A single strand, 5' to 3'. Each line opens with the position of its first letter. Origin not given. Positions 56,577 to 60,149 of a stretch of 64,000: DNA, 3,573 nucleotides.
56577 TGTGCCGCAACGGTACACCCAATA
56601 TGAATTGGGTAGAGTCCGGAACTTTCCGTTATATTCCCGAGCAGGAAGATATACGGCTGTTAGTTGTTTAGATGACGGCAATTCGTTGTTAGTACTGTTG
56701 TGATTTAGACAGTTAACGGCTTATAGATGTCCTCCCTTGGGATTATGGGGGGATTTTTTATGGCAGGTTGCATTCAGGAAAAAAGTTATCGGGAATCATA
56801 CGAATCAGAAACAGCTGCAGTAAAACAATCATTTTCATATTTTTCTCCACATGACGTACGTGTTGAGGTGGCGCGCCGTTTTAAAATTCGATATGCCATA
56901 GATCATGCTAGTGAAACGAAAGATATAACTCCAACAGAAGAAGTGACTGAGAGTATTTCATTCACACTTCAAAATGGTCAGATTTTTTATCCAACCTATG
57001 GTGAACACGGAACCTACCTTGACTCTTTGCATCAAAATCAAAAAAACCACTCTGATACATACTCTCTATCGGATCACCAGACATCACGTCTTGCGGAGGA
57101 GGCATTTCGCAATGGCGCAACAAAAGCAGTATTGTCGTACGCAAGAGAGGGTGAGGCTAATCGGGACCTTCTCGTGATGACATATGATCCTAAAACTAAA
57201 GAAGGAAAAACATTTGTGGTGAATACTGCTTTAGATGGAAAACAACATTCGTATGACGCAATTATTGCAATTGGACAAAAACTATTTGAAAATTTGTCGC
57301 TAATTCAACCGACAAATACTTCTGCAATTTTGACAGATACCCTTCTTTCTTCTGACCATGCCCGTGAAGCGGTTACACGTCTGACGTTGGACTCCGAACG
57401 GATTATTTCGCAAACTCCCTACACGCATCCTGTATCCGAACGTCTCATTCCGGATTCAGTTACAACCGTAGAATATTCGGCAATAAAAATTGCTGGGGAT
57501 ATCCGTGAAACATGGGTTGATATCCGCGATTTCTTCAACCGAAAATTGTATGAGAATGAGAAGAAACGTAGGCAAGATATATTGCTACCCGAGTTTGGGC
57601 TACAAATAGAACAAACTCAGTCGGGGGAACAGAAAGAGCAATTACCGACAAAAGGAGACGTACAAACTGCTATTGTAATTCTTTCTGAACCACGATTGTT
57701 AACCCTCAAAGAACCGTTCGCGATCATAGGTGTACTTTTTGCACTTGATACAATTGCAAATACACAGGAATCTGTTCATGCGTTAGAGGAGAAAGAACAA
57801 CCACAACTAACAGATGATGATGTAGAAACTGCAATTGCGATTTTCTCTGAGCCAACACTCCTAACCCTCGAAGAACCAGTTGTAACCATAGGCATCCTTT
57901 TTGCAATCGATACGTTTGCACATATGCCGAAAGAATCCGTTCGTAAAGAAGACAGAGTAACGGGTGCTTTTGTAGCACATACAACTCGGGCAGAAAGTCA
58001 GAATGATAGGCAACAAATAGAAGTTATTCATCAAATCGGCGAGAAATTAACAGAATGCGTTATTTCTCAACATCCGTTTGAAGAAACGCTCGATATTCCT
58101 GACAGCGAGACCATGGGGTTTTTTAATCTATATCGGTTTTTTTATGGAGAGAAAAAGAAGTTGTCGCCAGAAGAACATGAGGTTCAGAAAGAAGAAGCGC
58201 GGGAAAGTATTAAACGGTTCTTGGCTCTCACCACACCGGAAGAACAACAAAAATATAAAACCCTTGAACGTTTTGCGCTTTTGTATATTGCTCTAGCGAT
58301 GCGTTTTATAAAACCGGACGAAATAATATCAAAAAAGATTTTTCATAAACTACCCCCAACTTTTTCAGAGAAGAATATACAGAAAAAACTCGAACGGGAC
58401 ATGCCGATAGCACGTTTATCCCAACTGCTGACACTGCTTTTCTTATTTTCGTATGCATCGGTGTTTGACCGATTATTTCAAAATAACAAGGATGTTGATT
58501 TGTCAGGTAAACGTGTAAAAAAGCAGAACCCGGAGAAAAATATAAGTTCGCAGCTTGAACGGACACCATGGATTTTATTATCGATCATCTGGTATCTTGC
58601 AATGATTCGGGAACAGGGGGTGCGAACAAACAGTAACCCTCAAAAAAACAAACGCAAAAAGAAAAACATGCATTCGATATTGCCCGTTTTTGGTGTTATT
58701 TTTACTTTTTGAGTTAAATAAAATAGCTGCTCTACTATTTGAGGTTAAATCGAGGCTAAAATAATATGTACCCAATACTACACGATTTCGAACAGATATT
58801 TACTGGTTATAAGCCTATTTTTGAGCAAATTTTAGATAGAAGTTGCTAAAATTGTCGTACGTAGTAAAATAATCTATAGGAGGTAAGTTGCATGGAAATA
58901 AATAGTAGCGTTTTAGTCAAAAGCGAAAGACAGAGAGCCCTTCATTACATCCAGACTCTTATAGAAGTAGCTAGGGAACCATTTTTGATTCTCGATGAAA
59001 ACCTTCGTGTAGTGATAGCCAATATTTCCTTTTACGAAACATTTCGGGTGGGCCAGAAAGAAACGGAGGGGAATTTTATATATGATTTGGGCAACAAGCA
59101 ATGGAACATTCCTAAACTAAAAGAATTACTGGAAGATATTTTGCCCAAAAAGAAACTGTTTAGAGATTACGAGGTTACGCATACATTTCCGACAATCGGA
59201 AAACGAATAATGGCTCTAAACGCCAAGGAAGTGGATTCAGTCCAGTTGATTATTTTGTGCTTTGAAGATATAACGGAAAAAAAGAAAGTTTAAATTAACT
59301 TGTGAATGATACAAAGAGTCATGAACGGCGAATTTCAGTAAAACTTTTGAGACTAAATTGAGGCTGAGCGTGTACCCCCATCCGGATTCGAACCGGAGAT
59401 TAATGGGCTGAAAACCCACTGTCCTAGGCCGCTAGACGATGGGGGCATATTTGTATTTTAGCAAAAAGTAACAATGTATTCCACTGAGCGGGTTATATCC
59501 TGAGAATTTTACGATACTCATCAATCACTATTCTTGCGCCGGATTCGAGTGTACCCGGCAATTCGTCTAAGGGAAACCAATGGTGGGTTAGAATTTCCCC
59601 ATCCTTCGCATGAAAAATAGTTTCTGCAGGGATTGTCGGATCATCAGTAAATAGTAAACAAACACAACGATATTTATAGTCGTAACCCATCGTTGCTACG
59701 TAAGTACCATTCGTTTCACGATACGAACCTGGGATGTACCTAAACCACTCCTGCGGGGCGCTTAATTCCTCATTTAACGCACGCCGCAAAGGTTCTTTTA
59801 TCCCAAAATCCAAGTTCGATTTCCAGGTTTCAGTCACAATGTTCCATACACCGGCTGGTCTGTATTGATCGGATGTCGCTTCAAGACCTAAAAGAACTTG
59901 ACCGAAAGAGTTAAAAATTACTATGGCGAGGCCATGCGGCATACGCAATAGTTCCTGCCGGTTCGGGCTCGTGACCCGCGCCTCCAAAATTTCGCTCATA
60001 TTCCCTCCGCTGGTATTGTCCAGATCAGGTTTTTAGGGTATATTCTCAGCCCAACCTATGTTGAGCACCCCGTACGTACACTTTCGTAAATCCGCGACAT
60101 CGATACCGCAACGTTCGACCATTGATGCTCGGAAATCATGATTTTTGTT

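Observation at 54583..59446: AT-rich accessory segment ending at the 3' end of tRNA-Glu, made up almost entirely of uncharacterised genes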

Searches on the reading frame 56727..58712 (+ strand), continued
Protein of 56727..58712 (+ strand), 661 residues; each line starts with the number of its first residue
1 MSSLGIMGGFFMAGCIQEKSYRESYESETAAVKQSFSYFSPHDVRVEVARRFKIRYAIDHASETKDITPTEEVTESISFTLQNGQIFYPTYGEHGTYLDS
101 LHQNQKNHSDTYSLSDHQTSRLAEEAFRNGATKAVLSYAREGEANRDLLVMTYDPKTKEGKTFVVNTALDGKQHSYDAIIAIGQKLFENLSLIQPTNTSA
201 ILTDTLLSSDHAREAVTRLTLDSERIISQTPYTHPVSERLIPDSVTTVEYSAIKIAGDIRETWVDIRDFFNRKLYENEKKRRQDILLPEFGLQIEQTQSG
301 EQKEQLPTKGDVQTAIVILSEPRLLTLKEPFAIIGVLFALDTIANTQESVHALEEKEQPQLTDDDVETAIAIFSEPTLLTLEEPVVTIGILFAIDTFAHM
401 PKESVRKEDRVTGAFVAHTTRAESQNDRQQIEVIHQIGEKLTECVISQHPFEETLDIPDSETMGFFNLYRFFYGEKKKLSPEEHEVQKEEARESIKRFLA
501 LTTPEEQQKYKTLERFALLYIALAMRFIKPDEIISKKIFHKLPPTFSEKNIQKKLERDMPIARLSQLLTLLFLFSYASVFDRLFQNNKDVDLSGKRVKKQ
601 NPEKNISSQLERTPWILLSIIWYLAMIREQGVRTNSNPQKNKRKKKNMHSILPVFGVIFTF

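Call 72: search_protein_families(library=pfam, proteins=[L004:11751-12185:+, L004:12187-12690:+, L004:12748-13191:+, L004:13195-15543:+, L006:7000-7437:+, L004:10001-11767:+, L006:7603-9468:+], max_evalue=0.01)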
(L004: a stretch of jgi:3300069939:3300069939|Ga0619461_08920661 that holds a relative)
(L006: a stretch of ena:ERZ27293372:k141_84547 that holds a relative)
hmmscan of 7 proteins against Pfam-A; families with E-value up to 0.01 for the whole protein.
L004:11751-12185:+ (144 aa): 1 family
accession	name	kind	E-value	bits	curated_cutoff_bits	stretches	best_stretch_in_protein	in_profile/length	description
PF14478.12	DUF4430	-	2.1e-11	44.6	23.8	1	70-141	3-72/72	Domain of unknown function (DUF4430)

L004:12187-12690:+ (167 aa): 1 family
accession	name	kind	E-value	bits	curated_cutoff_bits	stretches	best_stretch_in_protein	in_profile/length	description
PF20221.3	DUF6580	-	2.4e-45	155.1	27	1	4-155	11-156/162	Family of unknown function (DUF6580)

L004:12748-13191:+ (147 aa): 0 families

L004:13195-15543:+ (782 aa): 4 families
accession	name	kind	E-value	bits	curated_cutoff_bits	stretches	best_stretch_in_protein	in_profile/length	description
PF01935.23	DUF87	-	1.8e-06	28.7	23.2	1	375-445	20-84/220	Helicase HerA, central domain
PF10412.15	TrwB_AAD_bind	-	2.4e-06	27.1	20.5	1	377-456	14-87/387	Type IV secretion-system coupling protein DNA-binding domain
PF02534.20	T4SS-DNA_transf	-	1.1e-05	24.9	20.1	1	541-674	218-347/468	Type IV secretory system Conjugative DNA transfer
PF12696.13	TraG-D_C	-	3.9e-05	24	22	1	633-697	3-70/126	TraM recognition site of TraD and TraG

L006:7000-7437:+ (145 aa): 1 family
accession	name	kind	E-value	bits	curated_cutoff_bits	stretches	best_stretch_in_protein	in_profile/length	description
PF14478.12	DUF4430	-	3.1e-09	37.6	23.8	1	83-142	13-70/72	Domain of unknown function (DUF4430)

L004:10001-11767:+ (588 aa): 0 families

L006:7603-9468:+ (621 aa): 0 families

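Call 73: search_solved_structures(query=L004:12187-12690:+, max_evalue=1, show_alignments=1)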
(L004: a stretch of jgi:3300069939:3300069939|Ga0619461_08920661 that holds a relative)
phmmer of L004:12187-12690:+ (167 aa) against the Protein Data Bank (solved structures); distinct sequences matched with E-value up to 1: 0.

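Call 74: search_solved_structures(query=L004:11751-12185:+, max_evalue=1)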
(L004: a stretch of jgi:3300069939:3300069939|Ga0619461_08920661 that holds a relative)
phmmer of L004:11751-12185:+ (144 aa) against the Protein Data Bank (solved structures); distinct sequences matched with E-value up to 1: 0.
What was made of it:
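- Tried and rejected: The DUF6580 and DUF4430 neighbours found no solved relatives (calls 73, 74).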

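Call 75: search_protein_representatives(alignment_id=A2)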
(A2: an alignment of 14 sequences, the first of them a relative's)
Query: 14 sequences, 603 profile positions. Proteins with E-value up to 0.001 (for the whole library): 211; up to 1e-10: 119; up to 1e-30: 59. The best 150 are listed.
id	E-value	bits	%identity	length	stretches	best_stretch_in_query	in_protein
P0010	0.0e+00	1159.7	-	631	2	1-346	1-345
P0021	1.1e-288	975.3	-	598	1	1-603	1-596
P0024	5.9e-104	365.2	-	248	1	354-603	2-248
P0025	1.4e-59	218.6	-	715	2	3-229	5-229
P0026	2.9e-57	211.0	-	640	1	8-603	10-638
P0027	1.8e-54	201.7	-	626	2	1-207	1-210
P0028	1.3e-51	192.3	-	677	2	1-365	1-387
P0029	5.3e-51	190.3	-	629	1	17-591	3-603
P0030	1.1e-50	189.3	-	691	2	8-214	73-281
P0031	2.5e-50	188.1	-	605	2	11-230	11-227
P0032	5.2e-49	183.7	-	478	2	5-267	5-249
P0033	2.2e-48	181.6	-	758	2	3-292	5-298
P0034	4.8e-48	180.5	-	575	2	11-211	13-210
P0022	6.5e-48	180.1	-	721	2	7-209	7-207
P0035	1.4e-47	179.0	-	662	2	8-238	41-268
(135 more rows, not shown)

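Call 78: search_solved_structures(query=A5, max_evalue=1, show_alignments=2)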
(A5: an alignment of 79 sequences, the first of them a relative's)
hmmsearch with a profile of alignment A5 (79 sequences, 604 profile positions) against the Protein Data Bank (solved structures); distinct sequences matched with E-value up to 1: 1.
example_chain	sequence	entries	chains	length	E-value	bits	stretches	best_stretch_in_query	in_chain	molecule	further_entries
9ijj_A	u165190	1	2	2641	5.8e-05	25.5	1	352-457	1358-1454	Cilia and flagella associated protein 46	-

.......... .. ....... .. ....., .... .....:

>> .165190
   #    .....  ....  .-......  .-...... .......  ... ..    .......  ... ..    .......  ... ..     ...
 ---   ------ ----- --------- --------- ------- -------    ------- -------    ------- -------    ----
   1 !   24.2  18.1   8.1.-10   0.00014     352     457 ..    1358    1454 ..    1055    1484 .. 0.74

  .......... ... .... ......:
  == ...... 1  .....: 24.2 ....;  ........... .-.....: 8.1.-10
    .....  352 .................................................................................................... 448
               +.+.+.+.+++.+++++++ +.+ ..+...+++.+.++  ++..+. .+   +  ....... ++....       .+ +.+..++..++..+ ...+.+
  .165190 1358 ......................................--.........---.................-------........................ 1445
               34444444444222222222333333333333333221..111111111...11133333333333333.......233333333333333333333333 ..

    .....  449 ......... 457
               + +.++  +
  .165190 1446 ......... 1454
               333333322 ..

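Call 80: search_protein_families(library=pfam, alignment_id=A6, max_evalue=0.001)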
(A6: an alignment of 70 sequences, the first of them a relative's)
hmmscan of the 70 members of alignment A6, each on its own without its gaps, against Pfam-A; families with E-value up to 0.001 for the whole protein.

A. member 1, P0008 (661 aa): 0 families

B. families by the number of members that match (of 70 scanned): 1 family
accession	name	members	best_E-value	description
PF14886.12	FAM183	1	0.00068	FAM183A and FAM183B related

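Call 83: find_related_loci(query=A2, collection=metagenome_contigs, flank=6000)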
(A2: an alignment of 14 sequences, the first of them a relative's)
Query A2 (661 aa) in metagenome_contigs; peptide patterns used: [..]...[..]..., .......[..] (x = any residue, [..] = any of these).
134 stretches matched a pattern; 7 encode a relative of the query (tblastn E <= 1e-3); 7 distinct loci.
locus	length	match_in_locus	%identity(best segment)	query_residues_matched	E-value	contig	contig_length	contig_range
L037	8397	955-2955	64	4-661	0e+0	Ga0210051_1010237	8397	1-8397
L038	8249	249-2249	64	4-661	0e+0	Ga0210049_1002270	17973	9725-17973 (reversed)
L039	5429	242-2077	60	4-661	0e+0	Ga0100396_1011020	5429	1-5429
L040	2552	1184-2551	65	11-479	0e+0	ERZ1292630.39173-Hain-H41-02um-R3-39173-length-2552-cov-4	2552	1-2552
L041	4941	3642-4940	64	4-427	4e-176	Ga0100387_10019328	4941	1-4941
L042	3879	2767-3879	68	4-374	3e-159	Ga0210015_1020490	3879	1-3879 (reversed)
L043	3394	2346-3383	69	4-350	4e-155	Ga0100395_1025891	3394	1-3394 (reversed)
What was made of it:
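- Tried and rejected: The A2 scan found only close relatives (call 83).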

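Call 104: find_encoding_contigs(protein=P0022, flank=10000, max_places=3)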
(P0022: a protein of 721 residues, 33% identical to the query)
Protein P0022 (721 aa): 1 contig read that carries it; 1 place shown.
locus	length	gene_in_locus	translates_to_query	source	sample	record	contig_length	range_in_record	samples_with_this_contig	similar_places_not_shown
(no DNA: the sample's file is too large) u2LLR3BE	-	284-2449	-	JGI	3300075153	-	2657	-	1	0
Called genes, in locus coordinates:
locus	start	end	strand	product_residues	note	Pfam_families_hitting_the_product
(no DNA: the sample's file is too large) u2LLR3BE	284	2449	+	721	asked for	-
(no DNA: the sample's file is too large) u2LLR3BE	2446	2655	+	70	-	?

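Call 105: find_encoding_contigs(protein=P0026, flank=8000, max_places=3)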
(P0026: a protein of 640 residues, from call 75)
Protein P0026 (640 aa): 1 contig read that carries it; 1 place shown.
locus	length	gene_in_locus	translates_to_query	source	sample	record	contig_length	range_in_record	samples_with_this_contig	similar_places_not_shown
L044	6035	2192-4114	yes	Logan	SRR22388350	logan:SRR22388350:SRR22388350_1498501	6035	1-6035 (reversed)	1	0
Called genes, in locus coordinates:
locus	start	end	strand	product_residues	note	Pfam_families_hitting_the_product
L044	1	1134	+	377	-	?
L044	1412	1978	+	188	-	PF01923:Cob_adeno_trans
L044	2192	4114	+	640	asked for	-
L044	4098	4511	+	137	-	-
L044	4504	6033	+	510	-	?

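Call 107: search_protein_families(library=pfam, proteins=[L044:4098-4511:+, L044:4504-6033:+, L044:1-1134:+, L044:1412-1978:+], max_evalue=0.01)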
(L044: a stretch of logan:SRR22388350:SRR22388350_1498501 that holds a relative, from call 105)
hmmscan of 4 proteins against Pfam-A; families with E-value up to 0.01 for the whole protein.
L044:4098-4511:+ (137 aa): 0 families

L044:4504-6033:+ (510 aa): 2 families
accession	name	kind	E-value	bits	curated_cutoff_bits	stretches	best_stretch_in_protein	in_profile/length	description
PF01935.23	DUF87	-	5.1e-07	30.5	23.2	1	376-439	21-81/220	Helicase HerA, central domain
PF10412.15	TrwB_AAD_bind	-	3.6e-06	26.5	20.5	1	375-467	12-98/387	Type IV secretion-system coupling protein DNA-binding domain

L044:1-1134:+ (377 aa): 2 families
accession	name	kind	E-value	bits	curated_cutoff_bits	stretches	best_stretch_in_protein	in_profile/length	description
PF02867.20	Ribonuc_red_lgC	-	8.8e-30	104.3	23.9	1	1-136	374-523/523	Ribonucleotide reductase, barrel domain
PF12637.14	TSCPD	-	1.6e-10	41.6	22.8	1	187-280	13-87/88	TSCPD domain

L044:1412-1978:+ (188 aa): 1 family
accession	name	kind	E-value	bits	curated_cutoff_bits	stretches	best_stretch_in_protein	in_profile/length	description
PF01923.23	Cob_adeno_trans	-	1.7e-52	178.3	24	1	3-169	1-170/171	Cobalamin adenosyltransferase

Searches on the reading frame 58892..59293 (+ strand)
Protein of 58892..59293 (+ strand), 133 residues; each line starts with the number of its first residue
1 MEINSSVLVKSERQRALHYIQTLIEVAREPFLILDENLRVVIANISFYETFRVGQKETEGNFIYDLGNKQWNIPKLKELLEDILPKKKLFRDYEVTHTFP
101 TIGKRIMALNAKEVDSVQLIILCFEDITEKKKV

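Call 4: search_protein_families(library=pfam, proteins=[window:58892-59293:+], max_evalue=0.1)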
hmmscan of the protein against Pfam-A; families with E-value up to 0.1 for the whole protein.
window:58892-59293:+ (133 aa): 3 families
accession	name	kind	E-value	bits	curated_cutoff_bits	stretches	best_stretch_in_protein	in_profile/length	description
PF13426.13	PAS_9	-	9e-05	23.1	27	1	29-129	2-103/103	PAS domain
PF00989.32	PAS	-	0.0002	21.8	22.6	1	21-117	4-99/113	PAS fold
PF08448.16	PAS_4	-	0.00056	20.6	23.1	1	28-131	5-109/110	PAS fold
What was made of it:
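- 58892..59293 (+): P5, a 133-aa stand-alone PAS-domain protein. PAS_9 E = 9e-5, PAS E = 2e-4 and PAS_4 E = 5.6e-4, all just under the Pfam cut-offs (call 4).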

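Call 5: search_protein_families(library=ncbifam, proteins=[window:58892-59293:+], max_evalue=0.1)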
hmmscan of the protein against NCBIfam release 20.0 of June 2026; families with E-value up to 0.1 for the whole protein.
window:58892-59293:+ (133 aa): 5 families
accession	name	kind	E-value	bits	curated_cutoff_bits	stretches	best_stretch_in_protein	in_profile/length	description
NF046044.1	PnpS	equivalog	8.3e-05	21.8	400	1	12-133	49-166/390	two-component system histidine kinase PnpS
NF008468.0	PRK11360.1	equivalog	0.0012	17.3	646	1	17-132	267-382/616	two-component system sensor histidine kinase AtoS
NF008467.0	PRK11359.1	equivalog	0.016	13.2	857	1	23-132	141-253/800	oxygen-sensing cyclic-di-GMP phosphodiesterase DosP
TIGR02938.1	nifL_nitrog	equivalog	0.052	12.1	242.45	1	15-96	127-203/494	nitrogen fixation negative regulator NifL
TIGR02966.1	phoR_proteo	equivalog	0.06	12.3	334.2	1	15-132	3-109/333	phosphate regulon sensor histidine kinase PhoR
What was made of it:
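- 58892..59293 (+): It also matches PAS regions of histidine kinases in NCBIfam (call 5).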

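Call 6: search_protein_families(library=padloc, proteins=[window:58892-59293:+], max_evalue=0.1)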
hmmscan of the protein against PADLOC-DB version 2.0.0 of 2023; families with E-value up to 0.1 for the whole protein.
window:58892-59293:+ (133 aa): 0 families

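Call 7: search_protein_families(library=phrogs, proteins=[window:58892-59293:+], max_evalue=0.1)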
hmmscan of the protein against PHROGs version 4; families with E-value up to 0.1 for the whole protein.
window:58892-59293:+ (133 aa): 1 family
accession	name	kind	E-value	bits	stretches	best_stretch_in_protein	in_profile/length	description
phrog_20704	-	unknown function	0.023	15.9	1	56-122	35-104/130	-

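Call 98: search_solved_structures(query=window:58892-59293:+, max_evalue=0.01)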
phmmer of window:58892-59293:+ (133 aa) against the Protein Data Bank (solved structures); distinct sequences matched with E-value up to 0.01: 0.
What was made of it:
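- On PAS domain (P5): No PDB hit at E <= 0.01 (call 98).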

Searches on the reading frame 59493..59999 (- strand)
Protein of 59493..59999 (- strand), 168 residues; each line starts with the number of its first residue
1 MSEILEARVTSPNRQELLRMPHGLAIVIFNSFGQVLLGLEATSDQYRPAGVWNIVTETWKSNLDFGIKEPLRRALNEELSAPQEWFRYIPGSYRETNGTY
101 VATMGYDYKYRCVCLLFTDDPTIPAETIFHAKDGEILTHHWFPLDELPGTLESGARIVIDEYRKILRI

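Call 4: search_protein_families(library=pfam, proteins=[window:59493-59999:-], max_evalue=0.1)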
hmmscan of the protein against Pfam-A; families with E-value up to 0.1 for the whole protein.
window:59493-59999:- (168 aa): 1 family
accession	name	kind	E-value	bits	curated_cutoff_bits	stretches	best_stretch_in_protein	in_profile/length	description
PF00293.34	NUDIX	-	6.4e-05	23.4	21.1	1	25-160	7-132/134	NUDIX domain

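Call 5: search_protein_families(library=ncbifam, proteins=[window:59493-59999:-], max_evalue=0.1)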
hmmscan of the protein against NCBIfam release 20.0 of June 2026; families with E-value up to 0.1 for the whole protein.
window:59493-59999:- (168 aa): 0 families
